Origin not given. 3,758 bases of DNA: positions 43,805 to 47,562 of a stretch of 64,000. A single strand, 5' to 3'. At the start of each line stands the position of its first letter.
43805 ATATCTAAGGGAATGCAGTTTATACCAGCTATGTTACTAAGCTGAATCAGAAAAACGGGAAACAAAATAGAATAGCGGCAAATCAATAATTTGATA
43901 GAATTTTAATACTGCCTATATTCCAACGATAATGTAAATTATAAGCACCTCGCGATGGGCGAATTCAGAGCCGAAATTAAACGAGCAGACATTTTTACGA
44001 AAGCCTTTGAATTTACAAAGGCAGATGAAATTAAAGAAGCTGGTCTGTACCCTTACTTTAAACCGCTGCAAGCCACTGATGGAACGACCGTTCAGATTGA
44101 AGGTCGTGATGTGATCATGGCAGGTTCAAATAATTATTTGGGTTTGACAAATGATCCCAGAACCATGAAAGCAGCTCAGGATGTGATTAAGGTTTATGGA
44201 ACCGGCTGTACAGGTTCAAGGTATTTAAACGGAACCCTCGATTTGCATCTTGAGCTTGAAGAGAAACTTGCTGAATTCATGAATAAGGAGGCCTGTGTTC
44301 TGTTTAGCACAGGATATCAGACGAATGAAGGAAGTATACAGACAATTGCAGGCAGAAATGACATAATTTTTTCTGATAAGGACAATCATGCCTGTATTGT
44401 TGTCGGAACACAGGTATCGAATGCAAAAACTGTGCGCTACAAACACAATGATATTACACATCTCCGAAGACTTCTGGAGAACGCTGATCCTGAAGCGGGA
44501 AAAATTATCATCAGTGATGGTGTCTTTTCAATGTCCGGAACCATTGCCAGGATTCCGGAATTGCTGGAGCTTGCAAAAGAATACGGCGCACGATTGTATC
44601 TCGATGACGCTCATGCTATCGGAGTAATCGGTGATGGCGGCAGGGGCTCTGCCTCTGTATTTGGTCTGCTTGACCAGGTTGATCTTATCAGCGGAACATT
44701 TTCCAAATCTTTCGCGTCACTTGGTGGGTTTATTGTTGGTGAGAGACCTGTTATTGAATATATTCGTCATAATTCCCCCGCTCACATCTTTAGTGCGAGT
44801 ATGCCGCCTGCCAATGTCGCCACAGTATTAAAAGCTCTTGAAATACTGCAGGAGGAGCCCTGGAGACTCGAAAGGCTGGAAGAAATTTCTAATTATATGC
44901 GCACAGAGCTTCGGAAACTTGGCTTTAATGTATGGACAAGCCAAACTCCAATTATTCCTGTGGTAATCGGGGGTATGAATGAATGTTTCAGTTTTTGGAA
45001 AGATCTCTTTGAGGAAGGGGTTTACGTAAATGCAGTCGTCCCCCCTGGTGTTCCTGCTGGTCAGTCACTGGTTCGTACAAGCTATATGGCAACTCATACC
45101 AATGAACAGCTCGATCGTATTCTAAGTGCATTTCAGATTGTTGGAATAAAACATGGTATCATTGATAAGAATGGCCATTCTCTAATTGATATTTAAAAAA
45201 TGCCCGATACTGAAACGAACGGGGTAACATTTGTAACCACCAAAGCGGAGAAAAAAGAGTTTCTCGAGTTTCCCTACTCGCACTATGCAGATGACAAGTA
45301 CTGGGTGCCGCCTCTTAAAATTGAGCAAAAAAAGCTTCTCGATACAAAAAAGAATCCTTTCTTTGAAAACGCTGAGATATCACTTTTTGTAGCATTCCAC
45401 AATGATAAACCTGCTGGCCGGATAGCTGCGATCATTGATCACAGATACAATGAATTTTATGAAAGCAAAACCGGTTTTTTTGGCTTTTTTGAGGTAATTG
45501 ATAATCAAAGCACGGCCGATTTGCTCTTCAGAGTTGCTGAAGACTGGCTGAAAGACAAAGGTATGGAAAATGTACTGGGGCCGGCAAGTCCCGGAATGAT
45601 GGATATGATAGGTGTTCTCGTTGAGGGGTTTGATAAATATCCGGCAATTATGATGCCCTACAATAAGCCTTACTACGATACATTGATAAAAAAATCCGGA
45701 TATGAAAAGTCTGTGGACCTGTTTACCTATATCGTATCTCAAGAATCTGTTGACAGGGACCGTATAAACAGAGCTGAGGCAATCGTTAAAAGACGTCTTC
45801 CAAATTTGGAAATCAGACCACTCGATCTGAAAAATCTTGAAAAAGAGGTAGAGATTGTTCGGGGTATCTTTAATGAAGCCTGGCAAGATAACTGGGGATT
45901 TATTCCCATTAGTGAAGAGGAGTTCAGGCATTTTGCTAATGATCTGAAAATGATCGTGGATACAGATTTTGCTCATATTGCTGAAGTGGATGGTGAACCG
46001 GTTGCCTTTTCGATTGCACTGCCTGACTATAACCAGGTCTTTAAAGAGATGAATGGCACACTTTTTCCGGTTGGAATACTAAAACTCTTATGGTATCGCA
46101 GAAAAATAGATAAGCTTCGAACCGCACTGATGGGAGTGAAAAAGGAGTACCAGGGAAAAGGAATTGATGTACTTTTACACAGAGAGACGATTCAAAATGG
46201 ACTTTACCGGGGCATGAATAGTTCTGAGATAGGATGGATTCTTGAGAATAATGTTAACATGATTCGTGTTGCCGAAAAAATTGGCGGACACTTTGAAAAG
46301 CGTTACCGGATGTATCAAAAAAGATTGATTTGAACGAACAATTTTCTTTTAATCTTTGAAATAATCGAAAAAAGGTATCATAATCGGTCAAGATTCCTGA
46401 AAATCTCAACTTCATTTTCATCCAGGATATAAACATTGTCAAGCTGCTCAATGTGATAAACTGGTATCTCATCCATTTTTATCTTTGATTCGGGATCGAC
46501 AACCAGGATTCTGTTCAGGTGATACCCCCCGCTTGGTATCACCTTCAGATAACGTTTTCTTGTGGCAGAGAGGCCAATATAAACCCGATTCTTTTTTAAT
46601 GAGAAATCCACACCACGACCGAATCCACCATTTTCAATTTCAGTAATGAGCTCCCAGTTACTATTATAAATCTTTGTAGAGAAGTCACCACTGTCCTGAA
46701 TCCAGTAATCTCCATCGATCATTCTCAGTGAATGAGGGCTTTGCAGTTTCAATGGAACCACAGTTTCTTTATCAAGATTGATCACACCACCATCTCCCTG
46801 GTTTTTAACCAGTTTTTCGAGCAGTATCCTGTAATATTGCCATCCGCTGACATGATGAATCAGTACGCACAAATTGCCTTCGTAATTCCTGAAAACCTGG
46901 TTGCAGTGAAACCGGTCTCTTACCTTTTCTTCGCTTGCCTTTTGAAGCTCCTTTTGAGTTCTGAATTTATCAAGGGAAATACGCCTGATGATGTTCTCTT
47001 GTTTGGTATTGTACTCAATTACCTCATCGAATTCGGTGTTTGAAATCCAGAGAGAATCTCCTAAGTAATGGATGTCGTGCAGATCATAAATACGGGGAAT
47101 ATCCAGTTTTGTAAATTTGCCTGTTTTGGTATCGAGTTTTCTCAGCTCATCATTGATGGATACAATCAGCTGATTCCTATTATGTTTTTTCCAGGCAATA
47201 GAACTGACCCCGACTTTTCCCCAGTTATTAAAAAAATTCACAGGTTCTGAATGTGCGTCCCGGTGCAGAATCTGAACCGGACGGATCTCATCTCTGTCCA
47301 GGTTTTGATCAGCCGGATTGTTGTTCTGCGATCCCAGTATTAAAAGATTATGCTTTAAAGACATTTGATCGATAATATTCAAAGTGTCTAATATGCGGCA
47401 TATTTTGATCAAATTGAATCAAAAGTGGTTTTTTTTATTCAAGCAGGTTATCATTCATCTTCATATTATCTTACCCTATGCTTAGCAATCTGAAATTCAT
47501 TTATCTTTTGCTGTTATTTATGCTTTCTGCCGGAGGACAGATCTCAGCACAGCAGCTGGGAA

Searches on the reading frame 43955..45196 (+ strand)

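Call 72: search_protein_families(library=pfam, proteins=[window:43955-45196:+], max_evalue=0.00001)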
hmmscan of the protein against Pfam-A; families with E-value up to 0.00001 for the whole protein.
window:43955-45196:+ (413 aa): 2 families
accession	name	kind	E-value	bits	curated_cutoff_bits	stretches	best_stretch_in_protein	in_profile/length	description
PF00155.27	Aminotran_1_2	-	6.2e-59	200.4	19.7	1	52-392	2-360/361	Aminotransferase class I and II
PF01212.27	Beta_elim_lyase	-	5.7e-07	29.6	27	1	99-273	35-222/288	Beta-eliminating lyase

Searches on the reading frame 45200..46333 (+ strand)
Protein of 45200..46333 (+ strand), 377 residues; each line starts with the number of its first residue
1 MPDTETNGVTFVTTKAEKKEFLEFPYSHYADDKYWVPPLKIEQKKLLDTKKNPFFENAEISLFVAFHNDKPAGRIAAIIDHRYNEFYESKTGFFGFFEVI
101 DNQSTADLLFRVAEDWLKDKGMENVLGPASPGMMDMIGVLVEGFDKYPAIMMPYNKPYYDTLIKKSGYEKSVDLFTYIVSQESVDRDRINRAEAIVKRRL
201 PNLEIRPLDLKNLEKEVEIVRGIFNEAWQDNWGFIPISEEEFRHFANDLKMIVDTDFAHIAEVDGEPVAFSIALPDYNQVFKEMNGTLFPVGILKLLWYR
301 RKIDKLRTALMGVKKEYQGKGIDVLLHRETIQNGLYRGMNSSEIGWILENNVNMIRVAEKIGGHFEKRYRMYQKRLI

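Call 73: search_protein_families(library=pfam, proteins=[window:45200-46333:+], max_evalue=0.00001)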
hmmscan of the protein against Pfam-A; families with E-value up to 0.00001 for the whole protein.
window:45200-46333:+ (377 aa): 1 family
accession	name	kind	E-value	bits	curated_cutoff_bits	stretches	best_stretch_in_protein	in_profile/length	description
PF00583.31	Acetyltransf_1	-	3.7e-06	27.6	20.7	0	226-362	10-115/116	Acetyltransferase (GNAT) family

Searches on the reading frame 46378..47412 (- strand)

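Call 73: search_protein_families(library=pfam, proteins=[window:46378-47412:-], max_evalue=0.00001)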
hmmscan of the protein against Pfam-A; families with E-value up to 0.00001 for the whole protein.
window:46378-47412:- (344 aa): 1 family
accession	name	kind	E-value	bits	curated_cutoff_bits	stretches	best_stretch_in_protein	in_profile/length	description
PF16261.11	DUF4915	-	8e-10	38.9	35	1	110-286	98-258/316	Domain of unknown function (DUF4915)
